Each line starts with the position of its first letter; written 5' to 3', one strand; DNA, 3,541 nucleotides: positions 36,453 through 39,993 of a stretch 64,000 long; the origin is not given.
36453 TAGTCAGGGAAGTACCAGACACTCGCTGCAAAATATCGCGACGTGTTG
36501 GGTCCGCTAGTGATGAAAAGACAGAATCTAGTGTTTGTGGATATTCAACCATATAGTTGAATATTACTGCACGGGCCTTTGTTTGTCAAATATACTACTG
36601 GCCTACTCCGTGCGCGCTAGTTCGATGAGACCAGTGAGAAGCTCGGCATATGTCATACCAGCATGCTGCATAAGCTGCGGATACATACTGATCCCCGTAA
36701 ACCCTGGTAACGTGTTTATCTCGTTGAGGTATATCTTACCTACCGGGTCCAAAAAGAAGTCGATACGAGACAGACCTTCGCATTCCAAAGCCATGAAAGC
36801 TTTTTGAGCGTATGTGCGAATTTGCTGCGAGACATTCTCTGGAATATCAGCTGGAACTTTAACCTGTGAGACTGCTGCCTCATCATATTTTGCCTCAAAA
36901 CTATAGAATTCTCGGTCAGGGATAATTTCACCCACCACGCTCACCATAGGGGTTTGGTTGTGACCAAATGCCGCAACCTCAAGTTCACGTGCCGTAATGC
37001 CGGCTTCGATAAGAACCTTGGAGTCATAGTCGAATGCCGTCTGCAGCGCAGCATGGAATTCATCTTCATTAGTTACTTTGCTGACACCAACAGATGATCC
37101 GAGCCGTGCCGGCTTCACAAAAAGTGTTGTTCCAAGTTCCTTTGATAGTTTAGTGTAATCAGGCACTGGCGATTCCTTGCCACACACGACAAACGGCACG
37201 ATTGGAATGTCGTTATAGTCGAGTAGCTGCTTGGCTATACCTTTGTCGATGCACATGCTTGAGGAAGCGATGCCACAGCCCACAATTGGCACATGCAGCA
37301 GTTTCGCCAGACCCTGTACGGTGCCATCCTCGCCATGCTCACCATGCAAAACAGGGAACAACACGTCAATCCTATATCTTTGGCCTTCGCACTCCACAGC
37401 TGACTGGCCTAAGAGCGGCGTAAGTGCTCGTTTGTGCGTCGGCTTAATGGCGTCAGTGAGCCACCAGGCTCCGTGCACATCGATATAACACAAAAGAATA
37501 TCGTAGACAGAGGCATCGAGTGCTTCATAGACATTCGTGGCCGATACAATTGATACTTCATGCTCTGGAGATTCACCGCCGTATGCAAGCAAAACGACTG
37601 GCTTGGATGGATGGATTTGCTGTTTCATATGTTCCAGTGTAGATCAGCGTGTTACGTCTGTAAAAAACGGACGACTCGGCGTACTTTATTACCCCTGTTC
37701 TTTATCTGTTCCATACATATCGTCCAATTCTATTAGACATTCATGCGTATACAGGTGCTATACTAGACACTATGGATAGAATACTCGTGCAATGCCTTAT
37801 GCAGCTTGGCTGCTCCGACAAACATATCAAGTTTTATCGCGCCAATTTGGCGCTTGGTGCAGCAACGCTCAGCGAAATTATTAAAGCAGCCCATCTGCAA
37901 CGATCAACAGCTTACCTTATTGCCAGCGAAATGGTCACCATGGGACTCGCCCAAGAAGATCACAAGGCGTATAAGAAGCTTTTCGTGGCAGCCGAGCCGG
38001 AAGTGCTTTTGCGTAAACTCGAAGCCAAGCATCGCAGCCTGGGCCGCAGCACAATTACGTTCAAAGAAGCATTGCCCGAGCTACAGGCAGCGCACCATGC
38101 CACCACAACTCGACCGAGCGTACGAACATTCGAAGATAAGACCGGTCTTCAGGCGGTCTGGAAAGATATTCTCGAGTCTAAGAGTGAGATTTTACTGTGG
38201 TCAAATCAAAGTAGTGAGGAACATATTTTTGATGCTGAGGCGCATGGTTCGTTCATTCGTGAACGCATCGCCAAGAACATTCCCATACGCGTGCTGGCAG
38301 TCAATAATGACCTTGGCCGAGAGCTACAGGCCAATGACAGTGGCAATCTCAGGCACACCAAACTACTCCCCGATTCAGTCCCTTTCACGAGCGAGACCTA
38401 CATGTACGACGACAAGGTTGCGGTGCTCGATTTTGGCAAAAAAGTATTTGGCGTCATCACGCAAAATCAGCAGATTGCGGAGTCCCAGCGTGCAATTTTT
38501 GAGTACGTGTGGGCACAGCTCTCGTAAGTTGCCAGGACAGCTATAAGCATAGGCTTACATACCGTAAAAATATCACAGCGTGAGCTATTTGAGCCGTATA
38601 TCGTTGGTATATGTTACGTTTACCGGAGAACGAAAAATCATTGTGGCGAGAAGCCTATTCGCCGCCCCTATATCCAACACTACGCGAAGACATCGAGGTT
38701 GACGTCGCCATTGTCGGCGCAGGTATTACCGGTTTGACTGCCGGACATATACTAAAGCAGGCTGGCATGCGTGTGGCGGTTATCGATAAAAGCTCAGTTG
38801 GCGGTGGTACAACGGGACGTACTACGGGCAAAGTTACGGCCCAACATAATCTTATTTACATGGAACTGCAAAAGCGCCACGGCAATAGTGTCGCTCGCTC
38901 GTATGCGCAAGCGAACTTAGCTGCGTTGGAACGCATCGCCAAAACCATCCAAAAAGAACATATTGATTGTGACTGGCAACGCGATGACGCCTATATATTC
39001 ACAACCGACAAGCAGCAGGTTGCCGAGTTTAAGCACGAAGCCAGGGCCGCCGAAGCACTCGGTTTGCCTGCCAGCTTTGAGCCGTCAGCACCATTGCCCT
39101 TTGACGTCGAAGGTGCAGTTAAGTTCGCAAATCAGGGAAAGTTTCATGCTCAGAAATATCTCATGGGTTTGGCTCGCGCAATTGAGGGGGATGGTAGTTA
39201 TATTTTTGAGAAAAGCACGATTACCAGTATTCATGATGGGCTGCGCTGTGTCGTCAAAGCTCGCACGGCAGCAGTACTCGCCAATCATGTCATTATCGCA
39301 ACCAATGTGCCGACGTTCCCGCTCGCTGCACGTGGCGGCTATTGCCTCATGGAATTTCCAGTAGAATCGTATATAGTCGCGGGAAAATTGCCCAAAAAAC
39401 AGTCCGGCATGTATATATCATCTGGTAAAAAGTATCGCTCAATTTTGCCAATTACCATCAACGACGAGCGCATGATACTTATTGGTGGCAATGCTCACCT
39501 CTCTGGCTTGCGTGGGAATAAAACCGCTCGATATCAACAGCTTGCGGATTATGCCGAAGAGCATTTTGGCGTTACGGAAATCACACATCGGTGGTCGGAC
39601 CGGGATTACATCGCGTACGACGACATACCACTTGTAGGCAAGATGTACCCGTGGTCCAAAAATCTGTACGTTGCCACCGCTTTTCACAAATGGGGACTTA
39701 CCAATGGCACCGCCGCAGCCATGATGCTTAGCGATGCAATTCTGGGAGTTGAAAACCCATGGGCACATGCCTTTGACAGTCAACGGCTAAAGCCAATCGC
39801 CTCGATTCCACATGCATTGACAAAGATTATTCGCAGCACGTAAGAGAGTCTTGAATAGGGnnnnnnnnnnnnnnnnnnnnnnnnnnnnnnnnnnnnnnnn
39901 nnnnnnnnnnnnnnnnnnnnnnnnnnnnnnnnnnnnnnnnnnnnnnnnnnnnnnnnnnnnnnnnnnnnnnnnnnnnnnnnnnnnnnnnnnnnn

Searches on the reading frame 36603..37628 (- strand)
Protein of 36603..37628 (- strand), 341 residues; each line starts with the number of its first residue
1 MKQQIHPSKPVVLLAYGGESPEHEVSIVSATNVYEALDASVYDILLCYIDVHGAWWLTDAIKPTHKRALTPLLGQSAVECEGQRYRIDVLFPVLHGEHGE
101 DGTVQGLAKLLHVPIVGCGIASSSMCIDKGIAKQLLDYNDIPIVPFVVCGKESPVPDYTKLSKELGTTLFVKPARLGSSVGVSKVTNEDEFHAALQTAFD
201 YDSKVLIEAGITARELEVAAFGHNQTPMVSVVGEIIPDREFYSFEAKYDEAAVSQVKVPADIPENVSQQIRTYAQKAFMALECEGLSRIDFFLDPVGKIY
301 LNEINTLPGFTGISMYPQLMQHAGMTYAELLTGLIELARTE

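Call 107: search_protein_families(library=pfam, proteins=[window:36603-37628:-], max_evalue=0.0001)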
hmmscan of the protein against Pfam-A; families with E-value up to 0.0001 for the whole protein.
window:36603-37628:- (341 aa): 4 families
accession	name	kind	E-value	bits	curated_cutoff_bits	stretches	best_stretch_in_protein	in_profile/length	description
PF07478.18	Dala_Dala_lig_C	-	1.2e-65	221.2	24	1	136-336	2-204/204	D-ala D-ala ligase C-terminus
PF01820.27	Dala_Dala_lig_N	-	3.4e-27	95.8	34.6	1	12-118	2-121/121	D-ala D-ala ligase N-terminus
PF02222.28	ATP-grasp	-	3.7e-09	36.9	27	1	135-306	2-161/179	ATP-grasp domain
PF02786.22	CPSase_L_D2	-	6.6e-05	23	19.8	0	128-306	1-178/211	Carbamoyl-phosphate synthase L chain, ATP binding domain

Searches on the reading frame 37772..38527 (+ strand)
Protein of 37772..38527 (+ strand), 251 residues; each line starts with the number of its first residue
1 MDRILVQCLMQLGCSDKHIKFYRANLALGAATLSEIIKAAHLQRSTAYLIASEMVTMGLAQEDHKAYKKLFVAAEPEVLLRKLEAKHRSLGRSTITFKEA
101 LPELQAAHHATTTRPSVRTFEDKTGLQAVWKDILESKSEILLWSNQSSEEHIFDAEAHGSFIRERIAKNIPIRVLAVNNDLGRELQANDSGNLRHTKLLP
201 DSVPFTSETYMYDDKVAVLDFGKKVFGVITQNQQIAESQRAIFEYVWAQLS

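Call 107: search_protein_families(library=pfam, proteins=[window:37772-38527:+], max_evalue=0.0001)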
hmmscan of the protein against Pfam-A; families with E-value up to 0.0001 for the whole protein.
window:37772-38527:+ (251 aa): 1 family
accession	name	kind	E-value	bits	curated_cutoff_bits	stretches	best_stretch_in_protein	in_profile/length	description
PF01978.25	TrmB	-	1.4e-06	28.4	25.6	1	9-77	1-68/68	Sugar-specific transcriptional regulator TrmB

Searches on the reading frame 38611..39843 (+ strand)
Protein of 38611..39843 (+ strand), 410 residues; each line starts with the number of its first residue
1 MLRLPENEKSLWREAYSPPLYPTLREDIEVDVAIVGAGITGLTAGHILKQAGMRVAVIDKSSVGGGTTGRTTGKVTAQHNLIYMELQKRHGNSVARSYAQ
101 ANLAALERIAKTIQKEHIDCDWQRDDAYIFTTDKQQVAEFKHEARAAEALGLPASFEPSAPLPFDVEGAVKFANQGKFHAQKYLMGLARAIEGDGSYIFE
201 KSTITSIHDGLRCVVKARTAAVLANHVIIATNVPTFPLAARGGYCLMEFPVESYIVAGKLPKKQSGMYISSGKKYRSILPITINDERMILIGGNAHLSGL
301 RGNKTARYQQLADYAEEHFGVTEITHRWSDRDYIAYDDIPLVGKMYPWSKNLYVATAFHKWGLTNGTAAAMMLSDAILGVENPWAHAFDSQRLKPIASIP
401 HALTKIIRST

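Call 107: search_protein_families(library=pfam, proteins=[window:38611-39843:+], max_evalue=0.0001)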
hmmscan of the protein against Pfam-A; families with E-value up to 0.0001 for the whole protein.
window:38611-39843:+ (410 aa): 6 families
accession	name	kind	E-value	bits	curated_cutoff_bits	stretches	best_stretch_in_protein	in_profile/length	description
PF01266.30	DAO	-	3e-45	155.7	27.9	1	31-375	1-352/353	FAD dependent oxidoreductase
PF13450.12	NAD_binding_8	-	1.1e-07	32.4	21.9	1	34-78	1-46/68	NAD(P)-binding Rossmann-like domain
PF01946.23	Thi4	-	2.3e-07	30.7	26.2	1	25-69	13-59/235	Thi4 family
PF01494.25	FAD_binding_3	-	4.2e-07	30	22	1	29-63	1-35/349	FAD binding domain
PF00890.30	FAD_binding_2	-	7.1e-07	29.2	20.4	1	31-78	1-48/414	FAD binding domain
PF12831.13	FAD_oxidored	-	4.5e-05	23.4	27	1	31-79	1-50/416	FAD dependent oxidoreductase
